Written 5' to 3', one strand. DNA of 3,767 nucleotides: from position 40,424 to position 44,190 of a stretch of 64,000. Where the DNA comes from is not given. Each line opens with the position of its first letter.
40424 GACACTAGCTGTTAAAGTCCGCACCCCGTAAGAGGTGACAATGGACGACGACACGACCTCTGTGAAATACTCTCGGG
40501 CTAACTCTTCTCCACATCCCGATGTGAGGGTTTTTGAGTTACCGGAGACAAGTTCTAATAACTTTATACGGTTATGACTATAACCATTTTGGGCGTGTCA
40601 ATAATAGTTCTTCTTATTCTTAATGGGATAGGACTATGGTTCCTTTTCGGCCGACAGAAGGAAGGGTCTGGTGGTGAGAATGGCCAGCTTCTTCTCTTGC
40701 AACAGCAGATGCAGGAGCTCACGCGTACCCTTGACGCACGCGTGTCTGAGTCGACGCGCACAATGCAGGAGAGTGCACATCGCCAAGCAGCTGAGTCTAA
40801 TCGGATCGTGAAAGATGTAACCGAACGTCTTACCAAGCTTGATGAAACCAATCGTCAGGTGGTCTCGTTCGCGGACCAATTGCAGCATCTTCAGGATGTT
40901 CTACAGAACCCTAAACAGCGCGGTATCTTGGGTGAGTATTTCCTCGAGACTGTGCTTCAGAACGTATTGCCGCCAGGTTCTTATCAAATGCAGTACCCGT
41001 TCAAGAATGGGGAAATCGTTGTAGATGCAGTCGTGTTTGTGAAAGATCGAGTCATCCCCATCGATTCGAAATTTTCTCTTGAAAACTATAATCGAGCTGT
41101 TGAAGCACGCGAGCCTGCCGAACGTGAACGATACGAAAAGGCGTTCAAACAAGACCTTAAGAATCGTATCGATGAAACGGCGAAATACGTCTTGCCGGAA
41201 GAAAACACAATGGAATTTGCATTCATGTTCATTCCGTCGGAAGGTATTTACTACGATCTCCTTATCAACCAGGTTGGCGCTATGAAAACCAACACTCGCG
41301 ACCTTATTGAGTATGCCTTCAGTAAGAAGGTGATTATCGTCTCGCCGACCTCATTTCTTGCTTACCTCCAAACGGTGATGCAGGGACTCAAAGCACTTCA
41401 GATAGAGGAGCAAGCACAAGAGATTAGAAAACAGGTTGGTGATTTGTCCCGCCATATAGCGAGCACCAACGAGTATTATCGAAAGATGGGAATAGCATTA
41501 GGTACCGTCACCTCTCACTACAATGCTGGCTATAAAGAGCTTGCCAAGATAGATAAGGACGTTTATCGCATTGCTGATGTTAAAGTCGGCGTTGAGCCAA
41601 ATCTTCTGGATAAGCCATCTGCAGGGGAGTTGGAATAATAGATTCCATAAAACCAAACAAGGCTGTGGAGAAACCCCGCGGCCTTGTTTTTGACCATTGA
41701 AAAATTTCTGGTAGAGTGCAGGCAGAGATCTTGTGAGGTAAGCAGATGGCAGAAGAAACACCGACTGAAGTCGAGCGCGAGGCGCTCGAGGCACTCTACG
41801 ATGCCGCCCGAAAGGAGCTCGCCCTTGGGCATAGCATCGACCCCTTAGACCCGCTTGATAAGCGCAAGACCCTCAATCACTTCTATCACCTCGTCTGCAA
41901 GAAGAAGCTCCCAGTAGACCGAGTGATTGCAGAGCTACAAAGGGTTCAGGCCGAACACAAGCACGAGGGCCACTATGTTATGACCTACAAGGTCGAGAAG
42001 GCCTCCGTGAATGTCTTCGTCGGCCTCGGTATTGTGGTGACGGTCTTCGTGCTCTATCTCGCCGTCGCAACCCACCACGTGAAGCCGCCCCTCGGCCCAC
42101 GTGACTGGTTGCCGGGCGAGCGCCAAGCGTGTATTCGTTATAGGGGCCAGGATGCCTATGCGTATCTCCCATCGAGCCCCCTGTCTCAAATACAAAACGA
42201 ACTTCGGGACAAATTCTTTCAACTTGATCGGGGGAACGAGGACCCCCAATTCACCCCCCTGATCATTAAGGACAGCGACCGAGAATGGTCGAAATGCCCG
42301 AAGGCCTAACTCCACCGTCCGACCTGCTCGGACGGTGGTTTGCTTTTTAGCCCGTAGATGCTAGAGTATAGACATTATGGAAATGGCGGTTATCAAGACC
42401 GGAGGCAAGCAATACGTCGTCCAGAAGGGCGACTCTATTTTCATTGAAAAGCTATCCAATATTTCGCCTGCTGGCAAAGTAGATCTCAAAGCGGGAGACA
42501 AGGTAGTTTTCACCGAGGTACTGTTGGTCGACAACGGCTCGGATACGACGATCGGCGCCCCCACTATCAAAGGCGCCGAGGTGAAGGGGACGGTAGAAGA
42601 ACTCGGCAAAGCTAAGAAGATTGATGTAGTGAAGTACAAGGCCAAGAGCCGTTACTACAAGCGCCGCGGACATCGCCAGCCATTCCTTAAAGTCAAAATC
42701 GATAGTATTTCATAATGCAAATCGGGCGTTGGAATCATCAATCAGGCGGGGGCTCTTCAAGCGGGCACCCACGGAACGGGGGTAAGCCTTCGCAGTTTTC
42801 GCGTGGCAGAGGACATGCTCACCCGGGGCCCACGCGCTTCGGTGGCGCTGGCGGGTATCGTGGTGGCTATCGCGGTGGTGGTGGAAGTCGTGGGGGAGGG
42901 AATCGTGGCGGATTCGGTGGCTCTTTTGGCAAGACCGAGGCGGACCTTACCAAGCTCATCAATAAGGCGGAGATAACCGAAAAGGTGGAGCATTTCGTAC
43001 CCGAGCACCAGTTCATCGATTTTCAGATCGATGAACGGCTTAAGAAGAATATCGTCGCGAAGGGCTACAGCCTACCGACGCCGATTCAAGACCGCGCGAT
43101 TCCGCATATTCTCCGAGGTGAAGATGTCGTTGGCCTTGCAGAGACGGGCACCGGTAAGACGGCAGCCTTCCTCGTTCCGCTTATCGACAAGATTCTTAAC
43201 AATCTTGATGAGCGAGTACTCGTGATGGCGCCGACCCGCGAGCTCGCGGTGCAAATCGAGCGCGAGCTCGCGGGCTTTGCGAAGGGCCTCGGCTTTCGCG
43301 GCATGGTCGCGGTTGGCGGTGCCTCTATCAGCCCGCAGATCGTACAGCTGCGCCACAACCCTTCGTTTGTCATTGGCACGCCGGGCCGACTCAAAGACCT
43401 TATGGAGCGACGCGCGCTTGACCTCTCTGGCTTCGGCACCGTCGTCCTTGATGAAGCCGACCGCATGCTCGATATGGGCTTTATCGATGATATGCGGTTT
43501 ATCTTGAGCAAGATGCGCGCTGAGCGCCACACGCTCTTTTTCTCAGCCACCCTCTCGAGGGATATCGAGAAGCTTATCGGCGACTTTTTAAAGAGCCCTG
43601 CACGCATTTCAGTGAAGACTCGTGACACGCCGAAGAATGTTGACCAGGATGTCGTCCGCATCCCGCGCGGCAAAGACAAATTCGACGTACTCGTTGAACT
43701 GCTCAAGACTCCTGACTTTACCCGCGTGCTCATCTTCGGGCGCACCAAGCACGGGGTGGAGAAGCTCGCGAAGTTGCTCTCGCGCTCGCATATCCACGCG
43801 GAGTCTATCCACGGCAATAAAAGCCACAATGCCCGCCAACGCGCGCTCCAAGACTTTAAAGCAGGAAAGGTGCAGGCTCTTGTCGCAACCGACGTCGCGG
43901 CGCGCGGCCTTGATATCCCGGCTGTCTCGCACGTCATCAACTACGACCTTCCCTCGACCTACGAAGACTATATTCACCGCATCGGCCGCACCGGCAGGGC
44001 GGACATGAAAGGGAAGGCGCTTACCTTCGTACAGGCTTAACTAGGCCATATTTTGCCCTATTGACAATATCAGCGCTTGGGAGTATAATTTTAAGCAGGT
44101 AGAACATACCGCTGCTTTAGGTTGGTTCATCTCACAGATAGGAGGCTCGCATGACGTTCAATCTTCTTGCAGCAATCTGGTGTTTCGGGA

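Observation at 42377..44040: rplU translationally coupled to a DEAD-box helicase carrying an 80-aa N-terminal RGG tail; rpmA displaced 8 kb away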

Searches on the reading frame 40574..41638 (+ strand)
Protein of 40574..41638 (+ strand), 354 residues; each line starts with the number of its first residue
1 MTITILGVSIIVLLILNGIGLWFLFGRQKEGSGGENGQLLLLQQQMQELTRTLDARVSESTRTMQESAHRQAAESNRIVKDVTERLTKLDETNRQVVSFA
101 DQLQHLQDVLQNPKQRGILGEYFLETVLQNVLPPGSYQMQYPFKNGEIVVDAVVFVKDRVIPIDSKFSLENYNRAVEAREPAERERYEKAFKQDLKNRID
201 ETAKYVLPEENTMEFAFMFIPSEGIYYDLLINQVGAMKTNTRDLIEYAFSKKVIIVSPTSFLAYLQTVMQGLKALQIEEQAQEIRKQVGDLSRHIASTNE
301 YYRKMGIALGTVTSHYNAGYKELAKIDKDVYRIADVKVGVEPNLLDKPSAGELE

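Call 3: search_protein_families(library=pfam, proteins=[window:40574-41638:+])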
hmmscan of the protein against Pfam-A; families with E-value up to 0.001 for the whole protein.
window:40574-41638:+ (354 aa): 1 family
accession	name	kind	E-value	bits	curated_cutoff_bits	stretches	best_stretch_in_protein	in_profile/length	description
PF02646.22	RmuC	-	1.6e-55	188.7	26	1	46-324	3-271/291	RmuC family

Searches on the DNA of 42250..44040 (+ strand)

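Call 57: search_rna_families(source=L019, start=9350, end=10100, threshold=evalue, max_evalue=1)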
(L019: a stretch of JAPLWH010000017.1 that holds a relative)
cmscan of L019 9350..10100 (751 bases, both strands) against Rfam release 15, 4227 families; matches with E-value up to 1: 1.
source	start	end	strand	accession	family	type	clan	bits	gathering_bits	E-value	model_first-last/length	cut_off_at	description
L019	9352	9426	+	RF01867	CC2171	Gene; sRNA;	-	18.1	75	0.17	1-159/159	no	caulobacter sRNA CC2171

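Call 58: search_rna_families(source=window, start=42250, end=43050, threshold=evalue, max_evalue=1)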
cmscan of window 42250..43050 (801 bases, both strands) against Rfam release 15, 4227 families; matches with E-value up to 1: 0.
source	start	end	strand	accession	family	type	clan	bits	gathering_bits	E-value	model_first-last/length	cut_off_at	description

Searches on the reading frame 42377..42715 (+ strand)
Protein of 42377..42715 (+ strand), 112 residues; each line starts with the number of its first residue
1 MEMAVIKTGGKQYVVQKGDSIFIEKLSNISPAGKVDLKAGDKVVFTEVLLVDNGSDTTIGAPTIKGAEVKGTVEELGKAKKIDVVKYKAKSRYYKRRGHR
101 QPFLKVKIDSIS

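Call 3: search_protein_families(library=pfam, proteins=[window:42377-42715:+])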
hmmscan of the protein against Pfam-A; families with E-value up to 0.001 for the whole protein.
window:42377-42715:+ (112 aa): 1 family
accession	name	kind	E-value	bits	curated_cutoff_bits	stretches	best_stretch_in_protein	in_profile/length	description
PF00829.26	Ribosomal_L21p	-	2.9e-31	108.1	27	1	3-111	2-99/99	Ribosomal prokaryotic L21 protein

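Call 52: search_protein_families(library=ncbifam, proteins=[window:42377-42715:+], max_evalue=0.001)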
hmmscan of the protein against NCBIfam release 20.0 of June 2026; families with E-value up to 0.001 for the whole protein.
window:42377-42715:+ (112 aa): 3 families
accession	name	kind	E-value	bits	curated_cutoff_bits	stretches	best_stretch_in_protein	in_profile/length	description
TIGR00061.1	L21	equivalog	1.2e-28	99.5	43.7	1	4-112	2-101/101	50S ribosomal protein L21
NF008916.0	PRK12278.1-4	equivalog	4.7e-24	85.5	193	1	3-111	2-101/223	50S ribosomal protein L21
NF008915.0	PRK12278.1-1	equivalog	5.7e-19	68.9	281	1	3-111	2-101/216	50S ribosomal protein L21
